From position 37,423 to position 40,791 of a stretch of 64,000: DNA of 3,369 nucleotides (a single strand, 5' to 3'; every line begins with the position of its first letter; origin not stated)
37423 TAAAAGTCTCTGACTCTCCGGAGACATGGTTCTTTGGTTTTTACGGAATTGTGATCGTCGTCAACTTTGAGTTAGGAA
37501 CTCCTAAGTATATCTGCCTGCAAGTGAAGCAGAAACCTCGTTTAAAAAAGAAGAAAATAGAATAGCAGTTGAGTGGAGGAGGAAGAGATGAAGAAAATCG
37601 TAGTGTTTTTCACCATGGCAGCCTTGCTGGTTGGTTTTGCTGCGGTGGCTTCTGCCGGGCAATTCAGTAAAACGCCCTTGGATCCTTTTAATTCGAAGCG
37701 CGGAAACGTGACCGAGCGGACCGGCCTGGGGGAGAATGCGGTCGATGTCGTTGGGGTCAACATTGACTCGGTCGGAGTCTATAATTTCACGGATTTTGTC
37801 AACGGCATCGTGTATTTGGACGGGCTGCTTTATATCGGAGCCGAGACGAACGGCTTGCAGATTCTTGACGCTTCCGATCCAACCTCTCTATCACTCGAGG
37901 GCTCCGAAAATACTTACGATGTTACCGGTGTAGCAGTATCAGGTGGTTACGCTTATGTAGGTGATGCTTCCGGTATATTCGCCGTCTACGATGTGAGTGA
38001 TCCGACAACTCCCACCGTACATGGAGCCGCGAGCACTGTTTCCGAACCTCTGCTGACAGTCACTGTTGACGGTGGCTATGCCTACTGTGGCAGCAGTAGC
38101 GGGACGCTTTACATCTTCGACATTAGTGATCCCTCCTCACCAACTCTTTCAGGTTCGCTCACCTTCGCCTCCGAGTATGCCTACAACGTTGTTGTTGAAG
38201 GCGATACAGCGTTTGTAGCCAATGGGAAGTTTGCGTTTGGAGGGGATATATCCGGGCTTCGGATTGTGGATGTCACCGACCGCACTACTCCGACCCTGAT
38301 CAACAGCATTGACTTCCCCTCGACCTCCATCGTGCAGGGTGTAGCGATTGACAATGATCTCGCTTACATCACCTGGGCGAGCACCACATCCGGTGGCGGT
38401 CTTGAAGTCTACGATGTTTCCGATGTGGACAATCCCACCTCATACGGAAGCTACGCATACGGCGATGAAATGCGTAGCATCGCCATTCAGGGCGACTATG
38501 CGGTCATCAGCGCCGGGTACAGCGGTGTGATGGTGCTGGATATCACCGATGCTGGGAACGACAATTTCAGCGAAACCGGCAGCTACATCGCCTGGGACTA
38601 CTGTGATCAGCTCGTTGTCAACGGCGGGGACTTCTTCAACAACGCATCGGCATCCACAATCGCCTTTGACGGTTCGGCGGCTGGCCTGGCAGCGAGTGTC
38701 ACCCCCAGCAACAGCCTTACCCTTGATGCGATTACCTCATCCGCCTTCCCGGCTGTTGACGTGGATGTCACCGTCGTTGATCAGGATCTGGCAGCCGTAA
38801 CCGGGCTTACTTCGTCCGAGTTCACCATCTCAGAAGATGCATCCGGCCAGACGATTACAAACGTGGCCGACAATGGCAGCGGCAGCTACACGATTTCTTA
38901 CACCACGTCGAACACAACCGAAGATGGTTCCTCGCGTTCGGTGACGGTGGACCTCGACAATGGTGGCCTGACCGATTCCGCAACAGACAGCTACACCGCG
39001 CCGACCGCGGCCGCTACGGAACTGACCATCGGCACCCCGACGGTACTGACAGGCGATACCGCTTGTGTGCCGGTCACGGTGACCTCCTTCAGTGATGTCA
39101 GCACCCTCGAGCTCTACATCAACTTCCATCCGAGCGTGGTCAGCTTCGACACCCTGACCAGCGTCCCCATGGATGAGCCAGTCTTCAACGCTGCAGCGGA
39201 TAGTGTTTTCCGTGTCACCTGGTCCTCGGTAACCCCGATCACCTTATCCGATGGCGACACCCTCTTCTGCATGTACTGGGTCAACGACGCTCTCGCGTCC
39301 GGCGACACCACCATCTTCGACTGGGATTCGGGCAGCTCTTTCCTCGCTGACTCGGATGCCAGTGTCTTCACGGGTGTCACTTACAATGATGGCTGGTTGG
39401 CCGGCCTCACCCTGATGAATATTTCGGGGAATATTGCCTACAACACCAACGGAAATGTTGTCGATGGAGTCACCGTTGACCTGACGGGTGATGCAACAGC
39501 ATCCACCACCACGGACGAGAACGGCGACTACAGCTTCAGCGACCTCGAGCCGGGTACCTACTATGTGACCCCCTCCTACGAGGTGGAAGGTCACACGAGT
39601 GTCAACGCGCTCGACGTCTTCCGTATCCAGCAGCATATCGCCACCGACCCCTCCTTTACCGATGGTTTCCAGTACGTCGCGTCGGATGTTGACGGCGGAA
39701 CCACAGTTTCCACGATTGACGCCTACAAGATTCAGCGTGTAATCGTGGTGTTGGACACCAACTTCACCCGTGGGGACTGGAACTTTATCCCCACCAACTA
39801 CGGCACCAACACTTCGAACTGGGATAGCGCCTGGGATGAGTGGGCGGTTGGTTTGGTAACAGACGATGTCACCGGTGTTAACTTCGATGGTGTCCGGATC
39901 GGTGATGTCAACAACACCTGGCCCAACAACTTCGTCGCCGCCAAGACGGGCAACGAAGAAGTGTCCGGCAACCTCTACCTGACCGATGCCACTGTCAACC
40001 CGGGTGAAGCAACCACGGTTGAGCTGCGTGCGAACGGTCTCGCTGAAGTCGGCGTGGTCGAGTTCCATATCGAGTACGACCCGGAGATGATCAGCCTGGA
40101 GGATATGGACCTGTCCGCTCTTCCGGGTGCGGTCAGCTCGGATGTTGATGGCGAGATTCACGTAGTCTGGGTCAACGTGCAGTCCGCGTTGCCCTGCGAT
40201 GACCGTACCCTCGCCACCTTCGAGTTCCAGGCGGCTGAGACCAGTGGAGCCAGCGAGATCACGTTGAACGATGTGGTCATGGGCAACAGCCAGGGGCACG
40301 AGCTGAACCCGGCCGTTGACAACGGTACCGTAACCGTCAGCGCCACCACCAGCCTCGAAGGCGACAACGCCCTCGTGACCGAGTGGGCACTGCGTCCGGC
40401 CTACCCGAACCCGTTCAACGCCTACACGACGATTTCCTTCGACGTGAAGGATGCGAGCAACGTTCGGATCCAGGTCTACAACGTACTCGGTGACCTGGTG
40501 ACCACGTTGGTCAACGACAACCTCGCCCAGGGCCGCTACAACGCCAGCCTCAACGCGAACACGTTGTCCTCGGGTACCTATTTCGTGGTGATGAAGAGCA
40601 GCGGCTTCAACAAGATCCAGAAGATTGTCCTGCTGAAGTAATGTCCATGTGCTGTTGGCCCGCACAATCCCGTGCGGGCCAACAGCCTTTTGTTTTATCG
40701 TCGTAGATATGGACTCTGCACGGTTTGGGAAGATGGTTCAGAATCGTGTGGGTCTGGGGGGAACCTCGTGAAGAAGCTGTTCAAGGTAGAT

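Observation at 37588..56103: Tandem array of five paralogous giant T9SS cargo proteins carrying BOTH cohesin-like and dockerin-like modules plus LVIVD beta-propellers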

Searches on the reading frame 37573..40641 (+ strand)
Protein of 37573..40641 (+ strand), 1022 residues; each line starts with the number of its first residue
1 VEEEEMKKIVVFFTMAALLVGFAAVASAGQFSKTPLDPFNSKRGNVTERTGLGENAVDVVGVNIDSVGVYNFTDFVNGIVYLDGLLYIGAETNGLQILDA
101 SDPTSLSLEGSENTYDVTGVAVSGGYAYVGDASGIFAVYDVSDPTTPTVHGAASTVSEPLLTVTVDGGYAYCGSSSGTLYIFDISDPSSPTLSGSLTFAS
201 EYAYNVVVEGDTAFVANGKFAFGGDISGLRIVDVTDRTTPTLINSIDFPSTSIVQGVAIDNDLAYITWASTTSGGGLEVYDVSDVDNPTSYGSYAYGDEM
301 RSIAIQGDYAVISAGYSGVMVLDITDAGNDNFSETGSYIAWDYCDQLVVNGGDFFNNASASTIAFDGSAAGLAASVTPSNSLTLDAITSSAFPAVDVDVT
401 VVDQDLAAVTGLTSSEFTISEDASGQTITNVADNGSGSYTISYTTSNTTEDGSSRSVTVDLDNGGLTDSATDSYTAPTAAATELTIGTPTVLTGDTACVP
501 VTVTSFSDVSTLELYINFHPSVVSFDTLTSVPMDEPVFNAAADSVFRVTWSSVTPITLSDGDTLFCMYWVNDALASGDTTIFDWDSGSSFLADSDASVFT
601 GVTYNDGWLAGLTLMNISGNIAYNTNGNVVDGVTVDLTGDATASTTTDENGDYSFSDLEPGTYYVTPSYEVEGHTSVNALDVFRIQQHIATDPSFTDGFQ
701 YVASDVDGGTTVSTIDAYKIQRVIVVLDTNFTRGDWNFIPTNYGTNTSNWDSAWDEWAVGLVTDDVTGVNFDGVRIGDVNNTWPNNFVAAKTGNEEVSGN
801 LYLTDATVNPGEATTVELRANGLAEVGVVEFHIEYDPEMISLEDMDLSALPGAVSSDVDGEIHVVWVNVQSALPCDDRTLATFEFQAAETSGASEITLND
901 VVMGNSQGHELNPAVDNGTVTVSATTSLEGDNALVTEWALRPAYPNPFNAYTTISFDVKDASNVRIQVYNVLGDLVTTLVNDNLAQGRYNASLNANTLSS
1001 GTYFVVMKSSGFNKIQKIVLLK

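Call 4: search_protein_families(library=pfam, proteins=[window:37573-40641:+], max_evalue=0.1)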
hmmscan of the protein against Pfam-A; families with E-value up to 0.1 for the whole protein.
window:37573-40641:+ (1022 aa): 11 families
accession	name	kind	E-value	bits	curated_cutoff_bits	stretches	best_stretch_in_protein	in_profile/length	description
PF08309.17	LVIVD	-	1.8e-28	98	20.2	3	163-196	7-40/42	LVIVD repeat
PF18962.6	Por_Secre_tail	-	3.6e-14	53.2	27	1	944-1019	2-74/75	Secretion system C-terminal sorting domain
PF13620.12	CarboxypepD_reg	-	1.7e-09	38.3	32.3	1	617-670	2-57/82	Carboxypeptidase regulatory-like domain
PF17210.9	SdrD_B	-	3.8e-08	34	29.7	1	627-669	21-66/112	SdrD B-like domain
PF13715.12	CarbopepD_reg_2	-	4.8e-05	23.7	32.2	1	617-669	1-52/88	CarboxypepD_reg-like domain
PF13585.12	CHU_C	-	0.00041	20.8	27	1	951-1009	17-72/86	CHU_C Type IX secretion signal domain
PF17802.7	SpaA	-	0.00044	20.8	23.1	1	626-666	12-57/91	Prealbumin-like fold domain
PF23193.1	NOMO_3rd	-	0.023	15.2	27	1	642-672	59-89/120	NOMO third transthyretin-like domain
PF13860.13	FlgD_ig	-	0.025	15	27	1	959-1010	20-76/79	FlgD Ig-like domain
PF14289.11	DUF4369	-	0.027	15.5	25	0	200-231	18-49/91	Domain of unknown function (DUF4369)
PF00404.24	Dockerin_1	-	0.028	15.1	22.9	0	673-722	6-54/57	Dockerin type I domain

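Call 5: search_protein_families(library=ncbifam, proteins=[window:37573-40641:+], max_evalue=0.1)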
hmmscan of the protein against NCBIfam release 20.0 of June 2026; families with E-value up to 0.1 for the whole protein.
window:37573-40641:+ (1022 aa): 6 families
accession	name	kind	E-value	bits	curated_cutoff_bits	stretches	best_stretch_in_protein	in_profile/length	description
TIGR04183.1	Por_Secre_tail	domain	2.7e-10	40.1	23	1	944-1019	2-70/72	T9SS type A sorting domain-containing protein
TIGR03436.1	acidobact_VWFA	subfamily_domain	7.3e-10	38.8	81.25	2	393-430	8-45/324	VWA domain-containing protein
NF038113.1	T9SSA_dep_M36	equivalog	2.8e-08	32.4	885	1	943-1020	795-868/869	T9SS-dependent M36 family metallopeptidase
NF052323.1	T9SSA_dep_M6i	equivalog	8.8e-07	27.2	600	1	944-1012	961-1029/1043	T9SS-dependent M6-like inactivated metalloprotease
TIGR02262.1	benz_CoA_lig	subfamily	0.004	15.9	375.25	1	609-657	315-363/508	benzoate-CoA ligase family protein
NF058648.1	ECF_sub_HI1622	equivalog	0.075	13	100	0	616-680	26-92/180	NikL family nickel/cobalt ECF transporter subunit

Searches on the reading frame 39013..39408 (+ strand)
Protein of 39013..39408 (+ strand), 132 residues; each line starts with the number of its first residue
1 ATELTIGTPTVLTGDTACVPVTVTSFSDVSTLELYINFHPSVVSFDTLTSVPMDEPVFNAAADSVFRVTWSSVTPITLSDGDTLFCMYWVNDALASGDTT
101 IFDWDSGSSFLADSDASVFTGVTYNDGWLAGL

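Call 77: search_protein_families(library=pfam, proteins=[window:39013-39408:+], max_evalue=10)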
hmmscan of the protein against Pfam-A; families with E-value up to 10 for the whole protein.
window:39013-39408:+ (132 aa): 1 family
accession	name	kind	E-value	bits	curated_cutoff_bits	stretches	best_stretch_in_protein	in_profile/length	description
PF00963.24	Cohesin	-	2.8e-06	28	24.1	1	3-127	2-135/139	Cohesin domain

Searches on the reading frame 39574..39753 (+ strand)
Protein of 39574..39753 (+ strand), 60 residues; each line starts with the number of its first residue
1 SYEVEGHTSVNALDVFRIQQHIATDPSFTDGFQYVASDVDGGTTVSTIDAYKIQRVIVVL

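Call 77: search_protein_families(library=pfam, proteins=[window:39574-39753:+], max_evalue=10)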
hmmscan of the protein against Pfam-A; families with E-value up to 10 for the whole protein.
window:39574-39753:+ (60 aa): 2 families
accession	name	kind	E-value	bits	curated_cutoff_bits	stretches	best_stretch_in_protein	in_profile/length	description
PF00404.24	Dockerin_1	-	0.00034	21.2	22.9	1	6-55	6-54/57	Dockerin type I domain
PF17963.7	Big_9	-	0.046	15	23.6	1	5-49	45-87/89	Bacterial Ig domain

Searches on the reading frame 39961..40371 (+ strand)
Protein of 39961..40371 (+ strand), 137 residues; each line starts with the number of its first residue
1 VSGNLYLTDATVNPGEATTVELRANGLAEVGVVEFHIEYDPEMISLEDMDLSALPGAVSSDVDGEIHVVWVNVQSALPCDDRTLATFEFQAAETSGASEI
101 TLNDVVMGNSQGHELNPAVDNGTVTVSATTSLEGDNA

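Call 77: search_protein_families(library=pfam, proteins=[window:39961-40371:+], max_evalue=10)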
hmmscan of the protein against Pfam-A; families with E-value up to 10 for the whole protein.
window:39961-40371:+ (137 aa): 1 family
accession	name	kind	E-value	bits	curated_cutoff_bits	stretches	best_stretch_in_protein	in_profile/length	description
PF00963.24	Cohesin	-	4.1e-11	43.7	24.1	1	6-126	4-139/139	Cohesin domain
